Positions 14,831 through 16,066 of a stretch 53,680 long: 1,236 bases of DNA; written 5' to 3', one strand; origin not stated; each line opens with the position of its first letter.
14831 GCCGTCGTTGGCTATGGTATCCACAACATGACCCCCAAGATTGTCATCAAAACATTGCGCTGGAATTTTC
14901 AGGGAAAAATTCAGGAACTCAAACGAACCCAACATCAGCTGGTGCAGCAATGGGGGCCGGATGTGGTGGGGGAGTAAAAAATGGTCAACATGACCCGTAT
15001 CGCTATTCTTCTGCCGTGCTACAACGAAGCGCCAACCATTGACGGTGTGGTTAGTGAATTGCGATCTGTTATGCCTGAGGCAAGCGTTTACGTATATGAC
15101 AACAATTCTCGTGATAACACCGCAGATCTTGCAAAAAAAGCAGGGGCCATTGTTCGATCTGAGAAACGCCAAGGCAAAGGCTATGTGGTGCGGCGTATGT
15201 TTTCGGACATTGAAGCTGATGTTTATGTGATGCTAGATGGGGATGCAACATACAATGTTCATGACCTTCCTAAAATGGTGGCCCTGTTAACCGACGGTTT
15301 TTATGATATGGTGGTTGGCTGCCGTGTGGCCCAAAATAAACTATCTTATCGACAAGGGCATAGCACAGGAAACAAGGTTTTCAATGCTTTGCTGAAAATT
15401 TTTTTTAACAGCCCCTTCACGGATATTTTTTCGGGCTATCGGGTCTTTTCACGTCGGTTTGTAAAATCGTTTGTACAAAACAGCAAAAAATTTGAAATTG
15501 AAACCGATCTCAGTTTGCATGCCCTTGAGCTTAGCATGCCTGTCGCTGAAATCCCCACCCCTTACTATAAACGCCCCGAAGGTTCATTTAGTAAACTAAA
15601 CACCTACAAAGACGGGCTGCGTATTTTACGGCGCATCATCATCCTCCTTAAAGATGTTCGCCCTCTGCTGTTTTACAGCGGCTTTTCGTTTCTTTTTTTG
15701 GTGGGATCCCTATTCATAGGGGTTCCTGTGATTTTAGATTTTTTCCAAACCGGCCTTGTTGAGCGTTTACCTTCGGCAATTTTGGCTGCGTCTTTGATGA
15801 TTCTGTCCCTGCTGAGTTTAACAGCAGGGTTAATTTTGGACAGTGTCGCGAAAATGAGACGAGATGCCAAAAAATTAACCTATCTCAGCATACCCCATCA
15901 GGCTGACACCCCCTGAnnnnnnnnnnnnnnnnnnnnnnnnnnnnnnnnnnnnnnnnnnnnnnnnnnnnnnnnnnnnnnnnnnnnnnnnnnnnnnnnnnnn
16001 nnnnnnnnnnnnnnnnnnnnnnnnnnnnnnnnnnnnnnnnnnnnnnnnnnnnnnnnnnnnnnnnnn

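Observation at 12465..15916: AT-rich three-gene membrane module: tail-anchored pseudokinase, small polytopic protein and GtrB/ArnC-like glycosyltransferase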

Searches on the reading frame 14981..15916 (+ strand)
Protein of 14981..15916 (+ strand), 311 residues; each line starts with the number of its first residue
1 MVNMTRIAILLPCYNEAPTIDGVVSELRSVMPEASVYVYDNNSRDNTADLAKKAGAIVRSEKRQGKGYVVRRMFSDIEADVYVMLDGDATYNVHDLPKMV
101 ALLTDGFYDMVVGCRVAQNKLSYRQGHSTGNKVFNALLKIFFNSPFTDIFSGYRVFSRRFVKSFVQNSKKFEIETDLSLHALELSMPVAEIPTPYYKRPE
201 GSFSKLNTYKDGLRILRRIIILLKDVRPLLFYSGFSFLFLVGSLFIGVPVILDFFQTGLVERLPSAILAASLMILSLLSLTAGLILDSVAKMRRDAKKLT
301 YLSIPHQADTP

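Call 3: search_protein_families(library=pfam, proteins=[window:14981-15916:+], max_evalue=1)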
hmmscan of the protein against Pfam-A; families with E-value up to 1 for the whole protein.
window:14981-15916:+ (311 aa): 3 families
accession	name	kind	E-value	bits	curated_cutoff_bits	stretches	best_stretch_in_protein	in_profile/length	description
PF00535.33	Glycos_transf_2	-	9e-20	71.7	23.3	1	9-162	2-165/168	Glycosyl transferase family 2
PF13641.12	Glyco_tranf_2_3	-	2.3e-06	28.2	27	1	6-121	2-129/230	Glycosyltransferase like family 2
PF13704.12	Glyco_tranf_2_4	-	0.052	14.5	27.5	1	15-57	2-43/98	Glycosyl transferase family 2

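Call 4: search_protein_families(library=ncbifam, proteins=[window:14981-15916:+], max_evalue=1)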
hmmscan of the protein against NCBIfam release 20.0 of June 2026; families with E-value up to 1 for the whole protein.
window:14981-15916:+ (311 aa): 12 families
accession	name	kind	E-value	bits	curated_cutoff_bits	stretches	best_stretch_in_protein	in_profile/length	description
TIGR04182.1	glyco_TIGR04182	equivalog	8.3e-59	199.4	325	1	7-296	2-289/293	S-layer glycoprotein N-glycosyltransferase AglJ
NF041391.1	DPhHxTase_Halo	equivalog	5.7e-22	77.8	375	1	13-223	3-209/213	dolichyl-phosphate hexose transferase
NF058614.1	PPMAGASynPpgS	equivalog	1.6e-16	60.4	370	1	9-163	4-164/226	polyprenyl-phospho-N-acetylgalactosaminyl synthase PpgS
NF010496.0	PRK13915.1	equivalog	5.6e-10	38.8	262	1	4-92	30-130/307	glucosyl-3-phosphoglycerate synthase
TIGR03937.1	PgaC_IcaA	equivalog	8.2e-08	31.6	422.3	1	4-102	44-149/407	poly-beta-1,6-N-acetyl-D-glucosamine synthase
TIGR04283.1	glyco_like_mftF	equivalog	1.4e-06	28.1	182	1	7-84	1-78/221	TIGR04283 family arsenosugar biosynthesis glycosyltransferase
NF007986.1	PRK10714.1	equivalog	3.4e-06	26.3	529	1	4-194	5-199/316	undecaprenyl-phosphate 4-deoxy-4-formamido-L-arabinose transferase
NF053846.1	glyco_with_XrtP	equivalog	7.5e-06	24.9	520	1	9-54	45-90/440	XrtP-associated glycosyltransferase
NF041865.1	EpsU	equivalog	8.5e-06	25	700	1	6-107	40-151/394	exopolysaccharide biosynthesis GT2 family glycosyltransferase EpsU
NF047588.1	GlcsyltransPgfSStrep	equivalog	8.8e-06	25.1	500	1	6-166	2-169/308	glycosyltransferase PgfS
NF038302.1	EPS_HpsE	equivalog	0.0076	15.3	300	1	7-90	3-98/307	hormogonium polysaccharide biosynthesis glycosyltransferase HpsE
TIGR03469.1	HpnB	hypoth_equivalog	0.022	13.8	379.25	1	6-61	45-102/386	hopene-associated glycosyltransferase HpnB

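Call 29: find_homologous_proteins(query=window:14981-15916:+)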
Query window:14981-15916:+ (311 aa): 8000 proteins with E <= 0.001 among 8000 candidates; the best 120 are listed.
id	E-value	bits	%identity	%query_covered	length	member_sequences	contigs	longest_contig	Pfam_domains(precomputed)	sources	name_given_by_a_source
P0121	6.3e-199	677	99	100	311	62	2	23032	PF13641.13,PF00535.33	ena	-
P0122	5.8e-181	618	89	100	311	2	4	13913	PF00535.33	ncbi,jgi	jgi:glycosyltransferase involved in cell wall biosynthesis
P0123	7.4e-176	601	86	100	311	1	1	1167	PF13641.13,PF00535.33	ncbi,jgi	jgi:glycosyltransferase involved in cell wall biosynthesis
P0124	2.1e-168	577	83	100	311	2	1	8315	PF13641.13,PF00535.33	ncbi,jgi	jgi:glycosyltransferase involved in cell wall biosynthesis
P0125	1.7e-167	574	82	100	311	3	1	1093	PF13641.13,PF00535.33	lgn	-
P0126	5.0e-163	559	81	98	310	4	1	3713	PF13641.13,PF00535.33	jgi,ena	jgi:glycosyltransferase involved in cell wall biosynthesis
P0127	3.2e-141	488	70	99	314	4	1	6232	PF00535.33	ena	-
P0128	9.7e-110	384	59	96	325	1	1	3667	PF13641.13,PF00535.33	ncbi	-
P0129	1.1e-109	384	59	99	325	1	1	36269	PF13641.13,PF00535.33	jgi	jgi:glycosyltransferase involved in cell wall biosynthesis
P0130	1.2e-108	381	57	96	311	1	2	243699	PF13641.13,PF00535.33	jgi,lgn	jgi:glycosyltransferase involved in cell wall biosynthesis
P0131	1.4e-108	381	58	96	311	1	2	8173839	PF13641.13,PF00535.33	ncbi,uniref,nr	ncbi:glycosyl transferase family protein [Bradyrhizobium nitroreducens]|uniref:Glycosyl transferase 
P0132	1.6e-108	380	57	96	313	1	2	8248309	PF13641.13,PF00535.33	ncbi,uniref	ncbi:glycosyltransferase family 2 protein [Bradyrhizobium sp. DASA03005]|uniref:glycosyltransferase 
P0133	1.7e-108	380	57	96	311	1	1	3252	PF13641.13,PF00535.33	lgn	-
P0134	1.8e-108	380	57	96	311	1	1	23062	PF13641.13,PF00535.33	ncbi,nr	ncbi:MAG: glycosyltransferase [Bradyrhizobium sp.]|nr:glycosyltransferase [Bradyrhizobium sp.]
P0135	2.0e-108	380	57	96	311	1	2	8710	PF13641.13,PF00535.33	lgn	-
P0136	2.1e-108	380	58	96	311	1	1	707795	PF13641.13,PF00535.33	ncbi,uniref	ncbi:glycosyltransferase family 2 protein [Bradyrhizobium sp. U531]|uniref:glycosyltransferase famil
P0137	2.1e-108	380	58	96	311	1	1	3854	PF13641.13,PF00535.33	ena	-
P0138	3.1e-108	380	57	96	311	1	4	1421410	PF13641.13,PF00535.33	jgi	jgi:glycosyltransferase involved in cell wall biosynthesis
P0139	3.1e-108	380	58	96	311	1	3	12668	PF13641.13,PF00535.33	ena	-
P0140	3.2e-108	380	57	96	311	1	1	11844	PF13641.13,PF00535.33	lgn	-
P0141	3.9e-108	379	57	96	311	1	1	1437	PF13641.13,PF00535.33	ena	-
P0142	4.2e-108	379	57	96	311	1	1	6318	PF13641.13,PF00535.33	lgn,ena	-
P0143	4.2e-108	379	57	96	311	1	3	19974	PF13641.13,PF00535.33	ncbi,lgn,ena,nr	ncbi:MAG: glycosyltransferase [Bradyrhizobiaceae bacterium]|nr:MAG: glycosyltransferase [Bradyrhizob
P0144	4.6e-108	379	57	96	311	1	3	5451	PF13641.13,PF00535.33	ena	-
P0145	5.1e-108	379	58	96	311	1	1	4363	PF13641.13,PF00535.33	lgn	-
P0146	5.5e-108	379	58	96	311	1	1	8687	PF13641.13,PF00535.33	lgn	-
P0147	6.4e-108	379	56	96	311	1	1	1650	PF13641.13,PF00535.33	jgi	jgi:glycosyltransferase involved in cell wall biosynthesis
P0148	6.5e-108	378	57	96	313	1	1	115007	PF13641.13,PF00535.33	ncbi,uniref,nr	ncbi:glycosyltransferase family 2 protein [Bradyrhizobium sp. CCBAU 11357]|uniref:glycosyltransferas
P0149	7.8e-108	378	57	96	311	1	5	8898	PF13641.13,PF00535.33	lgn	-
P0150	7.9e-108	378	57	96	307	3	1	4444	PF13641.13,PF00535.33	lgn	-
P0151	8.0e-108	378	56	96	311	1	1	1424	PF13641.13,PF00535.33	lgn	-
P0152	8.1e-108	378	56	96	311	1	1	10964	PF13641.13,PF00535.33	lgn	-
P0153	8.5e-108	378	56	96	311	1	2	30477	PF13641.13,PF00535.33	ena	-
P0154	1.0e-107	378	57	96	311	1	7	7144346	PF13641.13,PF00535.33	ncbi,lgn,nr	ncbi:glycosyltransferase [Bradyrhizobium diazoefficiens]|nr:glycosyltransferase family 2 protein [Br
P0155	1.5e-107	377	57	96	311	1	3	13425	PF13641.13,PF00535.33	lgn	-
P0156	1.5e-107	377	57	96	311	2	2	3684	PF13641.13,PF00535.33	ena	-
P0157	1.5e-107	377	56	96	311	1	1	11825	PF13641.13,PF00535.33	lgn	-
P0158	1.5e-107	377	55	96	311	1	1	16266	PF13641.13,PF00535.33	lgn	-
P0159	1.6e-107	377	56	96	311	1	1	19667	PF13641.13,PF00535.33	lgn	-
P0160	1.6e-107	377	57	96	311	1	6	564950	PF13641.13,PF00535.33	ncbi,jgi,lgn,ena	jgi:glycosyltransferase involved in cell wall biosynthesis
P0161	1.7e-107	377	56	96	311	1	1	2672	PF13641.13,PF00535.33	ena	-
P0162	1.7e-107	377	56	96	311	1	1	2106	PF13641.13,PF00535.33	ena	-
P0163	1.7e-107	377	57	96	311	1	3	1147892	PF13641.13,PF00535.33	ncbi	ncbi:glycosyltransferase family 2 protein [Bradyrhizobium sp. 5.13L]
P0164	1.8e-107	377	57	96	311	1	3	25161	PF13641.13,PF00535.33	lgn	-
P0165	1.8e-107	377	57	96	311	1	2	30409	PF13641.13,PF00535.33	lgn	-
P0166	2.0e-107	377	57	96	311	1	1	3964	PF13641.13,PF00535.33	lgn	-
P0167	2.1e-107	377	55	96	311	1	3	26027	PF13641.13,PF00535.33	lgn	-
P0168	2.1e-107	377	55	96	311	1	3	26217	PF13641.13,PF00535.33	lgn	-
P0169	2.2e-107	377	56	98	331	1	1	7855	PF13641.13,PF00535.33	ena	-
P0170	2.6e-107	377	57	96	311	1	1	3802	PF13641.13,PF00535.33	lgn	-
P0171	2.7e-107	376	56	98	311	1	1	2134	PF13641.13,PF00535.33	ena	-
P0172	2.7e-107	376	56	96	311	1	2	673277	PF13641.13,PF00535.33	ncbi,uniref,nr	ncbi:glycosyltransferase family 2 protein [Bradyrhizobium sp. WYCCWR 13023]|uniref:Glycosyltransfera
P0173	2.9e-107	376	55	96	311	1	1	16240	PF13641.13,PF00535.33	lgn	-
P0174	2.9e-107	376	57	96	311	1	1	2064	PF13641.13,PF00535.33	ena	-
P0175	3.1e-107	376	56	96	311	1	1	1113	PF13641.13,PF00535.33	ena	-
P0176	3.1e-107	376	56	96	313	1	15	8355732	PF13641.13,PF00535.33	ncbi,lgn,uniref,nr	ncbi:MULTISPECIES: glycosyltransferase family 2 protein [Bradyrhizobium]|uniref:glycosyltransferase 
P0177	3.4e-107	376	56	96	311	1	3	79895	PF13641.13,PF00535.33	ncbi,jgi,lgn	jgi:glycosyltransferase involved in cell wall biosynthesis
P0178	3.4e-107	376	56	96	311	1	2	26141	PF13641.13,PF00535.33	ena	-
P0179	3.7e-107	376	57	96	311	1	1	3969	PF13641.13,PF00535.33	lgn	-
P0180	3.8e-107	376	56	96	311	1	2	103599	PF13641.13,PF00535.33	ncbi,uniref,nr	ncbi:glycosyl transferase family protein [Bradyrhizobium sp. CCBAU 11434]|uniref:glycosyltransferase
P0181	3.9e-107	376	55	98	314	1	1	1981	PF13641.13,PF00535.33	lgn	-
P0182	4.0e-107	376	56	96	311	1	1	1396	PF13641.13,PF00535.33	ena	-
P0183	4.0e-107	376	56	96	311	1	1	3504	PF13641.13,PF00535.33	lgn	-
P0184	4.0e-107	376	56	96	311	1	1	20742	PF13641.13,PF00535.33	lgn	-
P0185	4.0e-107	376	56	96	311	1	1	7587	PF13641.13,PF00535.33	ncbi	-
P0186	4.7e-107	376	60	96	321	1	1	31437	PF13641.13,PF00535.33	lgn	-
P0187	4.8e-107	376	57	96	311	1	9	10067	PF13641.13,PF00535.33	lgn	-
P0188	5.2e-107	376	55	96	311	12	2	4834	PF13641.13,PF00535.33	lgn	-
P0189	5.2e-107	376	56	97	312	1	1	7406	PF13641.13,PF00535.33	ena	-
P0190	5.3e-107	376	56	98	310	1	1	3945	PF13641.13,PF00535.33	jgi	jgi:glycosyltransferase involved in cell wall biosynthesis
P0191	5.4e-107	375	57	96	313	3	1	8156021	PF13641.13,PF00535.33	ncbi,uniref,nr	ncbi:glycosyltransferase family 2 protein [Bradyrhizobium vignae]|uniref:Glycosyl transferase n=1 Ta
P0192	5.4e-107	375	56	96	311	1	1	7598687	PF13641.13,PF00535.33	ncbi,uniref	ncbi:glycosyltransferase family 2 protein [Bradyrhizobium centrosematis]|uniref:glycosyltransferase 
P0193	5.6e-107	375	57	96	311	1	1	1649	PF13641.13,PF00535.33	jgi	-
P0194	5.7e-107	375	56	96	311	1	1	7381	PF13641.13,PF00535.33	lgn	-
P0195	5.7e-107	375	57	96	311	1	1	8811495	PF13641.13,PF00535.33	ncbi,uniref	ncbi:glycosyltransferase family 2 protein [Bradyrhizobium sp. LMG 9283]|uniref:glycosyltransferase f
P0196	6.1e-107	375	56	96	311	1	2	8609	PF13641.13,PF00535.33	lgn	-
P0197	6.5e-107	375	56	97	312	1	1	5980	PF13641.13,PF00535.33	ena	-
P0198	6.6e-107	375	57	96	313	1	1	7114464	PF13641.13,PF00535.33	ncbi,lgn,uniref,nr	ncbi:glycosyltransferase family 2 protein [Bradyrhizobium sp. DOA9]|uniref:glycosyltransferase famil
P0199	7.0e-107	375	57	96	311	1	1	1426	PF13641.13,PF00535.33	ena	-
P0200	7.4e-107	375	56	96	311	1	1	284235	PF13641.13,PF00535.33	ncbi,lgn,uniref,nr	ncbi:glycosyltransferase [Bradyrhizobium japonicum]|uniref:glycosyltransferase family 2 protein n=1 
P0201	7.4e-107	375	57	96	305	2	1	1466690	PF13641.13,PF00535.33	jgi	jgi:glycosyltransferase involved in cell wall biosynthesis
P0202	7.6e-107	375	56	96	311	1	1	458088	PF13641.13,PF00535.33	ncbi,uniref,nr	ncbi:glycosyltransferase family 2 protein [Bradyrhizobium sp. MOS003]|uniref:glycosyltransferase fam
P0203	7.8e-107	375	56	96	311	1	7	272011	PF13641.13,PF00535.33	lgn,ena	-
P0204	7.9e-107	375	55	98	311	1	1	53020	PF13641.13,PF00535.33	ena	-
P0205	7.9e-107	375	-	-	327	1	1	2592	PF13641.13,PF00535.33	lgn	-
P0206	8.2e-107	375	56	96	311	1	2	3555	PF13641.13,PF00535.33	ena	-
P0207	8.8e-107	375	56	96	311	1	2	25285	PF13641.13,PF00535.33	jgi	jgi:glycosyltransferase involved in cell wall biosynthesis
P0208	9.3e-107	375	56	96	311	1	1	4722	PF13641.13,PF00535.33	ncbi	-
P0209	9.4e-107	375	57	96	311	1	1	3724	PF13641.13,PF00535.33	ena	-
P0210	9.4e-107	375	57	96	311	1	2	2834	PF13641.13,PF00535.33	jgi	jgi:glycosyltransferase involved in cell wall biosynthesis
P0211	9.6e-107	375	56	96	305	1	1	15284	PF13641.13,PF00535.33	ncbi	-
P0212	9.7e-107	375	57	96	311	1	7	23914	PF13641.13,PF00535.33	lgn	-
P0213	9.8e-107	375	56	96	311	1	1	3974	PF13641.13,PF00535.33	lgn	-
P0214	1.0e-106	375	55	96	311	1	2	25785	PF13641.13,PF00535.33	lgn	-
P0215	1.0e-106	375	55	98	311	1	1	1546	PF13641.13,PF00535.33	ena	-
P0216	1.1e-106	374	55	96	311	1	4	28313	PF13641.13,PF00535.33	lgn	-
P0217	1.1e-106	374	57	96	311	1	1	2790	PF13641.13,PF00535.33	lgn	-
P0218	1.1e-106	374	56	98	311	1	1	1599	PF13641.13,PF00535.33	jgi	jgi:glycosyltransferase involved in cell wall biosynthesis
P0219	1.1e-106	374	57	96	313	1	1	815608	PF13641.13,PF00535.33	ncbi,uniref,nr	ncbi:glycosyltransferase family 2 protein [Bradyrhizobium sp. CCBAU 25338]|uniref:glycosyltransferas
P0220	1.1e-106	374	56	96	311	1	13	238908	PF13641.13,PF00535.33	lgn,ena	-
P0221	1.2e-106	374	56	96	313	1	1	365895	PF13641.13,PF00535.33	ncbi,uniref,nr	ncbi:glycosyl transferase family protein [Bradyrhizobium sp. CCBAU 45321]|uniref:glycosyltransferase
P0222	1.2e-106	374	56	96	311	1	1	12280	PF13641.13,PF00535.33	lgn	-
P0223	1.2e-106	374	55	97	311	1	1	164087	PF13641.13,PF00535.33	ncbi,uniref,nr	ncbi:glycosyltransferase family 2 protein [Bradyrhizobium iriomotense]|uniref:Glycosyl transferase n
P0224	1.2e-106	374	57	96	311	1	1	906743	PF13641.13,PF00535.33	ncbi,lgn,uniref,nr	ncbi:glycosyltransferase family 2 protein [Bradyrhizobium sp. 199]|uniref:glycosyltransferase family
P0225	1.2e-106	374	57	96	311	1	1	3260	PF13641.13,PF00535.33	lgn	-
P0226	1.3e-106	374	55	96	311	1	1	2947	PF13641.13,PF00535.33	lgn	-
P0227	1.3e-106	374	57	96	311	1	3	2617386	PF13641.13,PF00535.33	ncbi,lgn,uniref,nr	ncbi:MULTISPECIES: glycosyltransferase family 2 protein [unclassified Bradyrhizobium]|uniref:glycosy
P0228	1.3e-106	374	57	96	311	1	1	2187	PF13641.13,PF00535.33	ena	-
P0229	1.4e-106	374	58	97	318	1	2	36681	PF13641.13,PF00535.33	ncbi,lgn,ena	-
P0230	1.4e-106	374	56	96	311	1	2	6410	PF13641.13,PF00535.33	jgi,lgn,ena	-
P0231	1.4e-106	374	56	96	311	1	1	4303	PF13641.13,PF00535.33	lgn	-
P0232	1.4e-106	374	57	96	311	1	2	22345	PF13641.13,PF00535.33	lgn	-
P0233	1.5e-106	374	59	96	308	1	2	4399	PF13641.13,PF00535.33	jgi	jgi:glycosyltransferase involved in cell wall biosynthesis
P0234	1.5e-106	374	56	98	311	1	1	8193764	PF13641.13,PF00535.33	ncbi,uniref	ncbi:glycosyltransferase family 2 protein [Bradyrhizobium sp. RDM4]|uniref:glycosyltransferase famil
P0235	1.5e-106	374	56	96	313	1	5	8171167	PF13641.13,PF00535.33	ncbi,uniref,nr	ncbi:glycosyltransferase family 2 protein [Bradyrhizobium yuanmingense]|uniref:Glycosyltransferase i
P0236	1.6e-106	374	58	98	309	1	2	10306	PF13641.13,PF00535.33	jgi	jgi:glycosyltransferase involved in cell wall biosynthesis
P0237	1.6e-106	374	57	96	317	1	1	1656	PF13641.13,PF00535.33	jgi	jgi:glycosyltransferase involved in cell wall biosynthesis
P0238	1.6e-106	374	56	96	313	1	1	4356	PF13641.13,PF00535.33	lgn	-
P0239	1.7e-106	374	57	96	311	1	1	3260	PF13641.13,PF00535.33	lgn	-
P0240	1.8e-106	374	57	96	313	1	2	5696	PF13641.13,PF00535.33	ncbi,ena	-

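Call 30: find_encoding_contigs(protein=P0154, flank=7000, max_places=2)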
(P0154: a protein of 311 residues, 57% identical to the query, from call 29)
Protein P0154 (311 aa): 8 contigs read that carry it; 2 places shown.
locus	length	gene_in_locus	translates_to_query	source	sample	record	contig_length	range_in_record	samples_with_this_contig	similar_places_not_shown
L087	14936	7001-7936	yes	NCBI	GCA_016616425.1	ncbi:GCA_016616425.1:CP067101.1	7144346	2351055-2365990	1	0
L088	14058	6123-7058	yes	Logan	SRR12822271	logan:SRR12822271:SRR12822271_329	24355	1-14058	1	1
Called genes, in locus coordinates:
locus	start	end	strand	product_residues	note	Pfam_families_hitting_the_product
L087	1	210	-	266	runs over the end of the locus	PF07737:ATLF (weak)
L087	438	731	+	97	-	-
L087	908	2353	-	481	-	PF01381:HTH_3, PF12844:HTH_19, PF13560:HTH_31, PF06114:Peptidase_M78, PF09856:ScfRs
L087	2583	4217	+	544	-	PF00463:ICL, PF13714:PEP_mutase, PF00463:ICL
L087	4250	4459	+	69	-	PF13773:DUF4170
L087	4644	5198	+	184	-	-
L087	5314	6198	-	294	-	PF00149:Metallophos, PF12850:Metallophos_2 (weak)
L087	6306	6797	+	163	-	PF00293:NUDIX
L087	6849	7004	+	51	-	-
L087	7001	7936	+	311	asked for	PF00535:Glycos_transf_2, PF13641:Glyco_tranf_2_3 (weak)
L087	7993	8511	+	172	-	PF00583:Acetyltransf_1 (weak), PF13527:Acetyltransf_9 (weak), PF13508:Acetyltransf_7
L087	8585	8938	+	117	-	PF09966:DUF2200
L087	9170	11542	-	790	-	PF07715:Plug, PF00593:TonB_dep_Rec_b-barrel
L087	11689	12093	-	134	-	PF11162:DUF2946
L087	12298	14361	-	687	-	-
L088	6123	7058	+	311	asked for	PF00535:Glycos_transf_2, PF13641:Glyco_tranf_2_3 (weak)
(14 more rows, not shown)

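Call 31: find_encoding_contigs(protein=P0129, flank=7000, max_places=2)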
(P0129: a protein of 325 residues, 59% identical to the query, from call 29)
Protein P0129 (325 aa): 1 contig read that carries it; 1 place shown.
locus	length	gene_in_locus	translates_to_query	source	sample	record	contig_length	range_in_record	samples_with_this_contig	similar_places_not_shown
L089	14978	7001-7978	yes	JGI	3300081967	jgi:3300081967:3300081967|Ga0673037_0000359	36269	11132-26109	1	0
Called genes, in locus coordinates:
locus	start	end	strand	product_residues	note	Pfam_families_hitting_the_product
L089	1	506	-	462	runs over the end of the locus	PF00483:NTP_transferase, PF12804:NTP_transf_3 (weak), PF22640:ManC_GMP_beta-helix, PF01050:MannoseP_isomer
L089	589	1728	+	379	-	PF13439:Glyco_transf_4, PF13579:Glyco_trans_4_4 (weak), PF20706:GT4-conflict (weak), PF00534:Glycos_transf_1, PF13692:Glyco_trans_1_4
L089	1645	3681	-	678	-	PF00534:Glycos_transf_1, PF13692:Glyco_trans_1_4, PF13524:Glyco_trans_1_2 (weak)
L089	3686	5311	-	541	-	-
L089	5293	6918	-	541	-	-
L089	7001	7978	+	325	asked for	PF00535:Glycos_transf_2, PF13641:Glyco_tranf_2_3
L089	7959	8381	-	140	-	PF04138:GtrA_DPMS_TM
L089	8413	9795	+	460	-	PF00206:Lyase_1, PF08328:ASL_C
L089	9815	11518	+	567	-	PF00390:malic, PF03949:Malic_M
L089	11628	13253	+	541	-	-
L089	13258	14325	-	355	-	PF03739:LptF_LptG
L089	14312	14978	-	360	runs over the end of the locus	PF03739:LptF_LptG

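Call 46: search_protein_families(library=padloc, proteins=[window:14981-15916:+], max_evalue=0.01)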
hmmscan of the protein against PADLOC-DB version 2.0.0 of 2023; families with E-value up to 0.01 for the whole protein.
window:14981-15916:+ (311 aa): 0 families
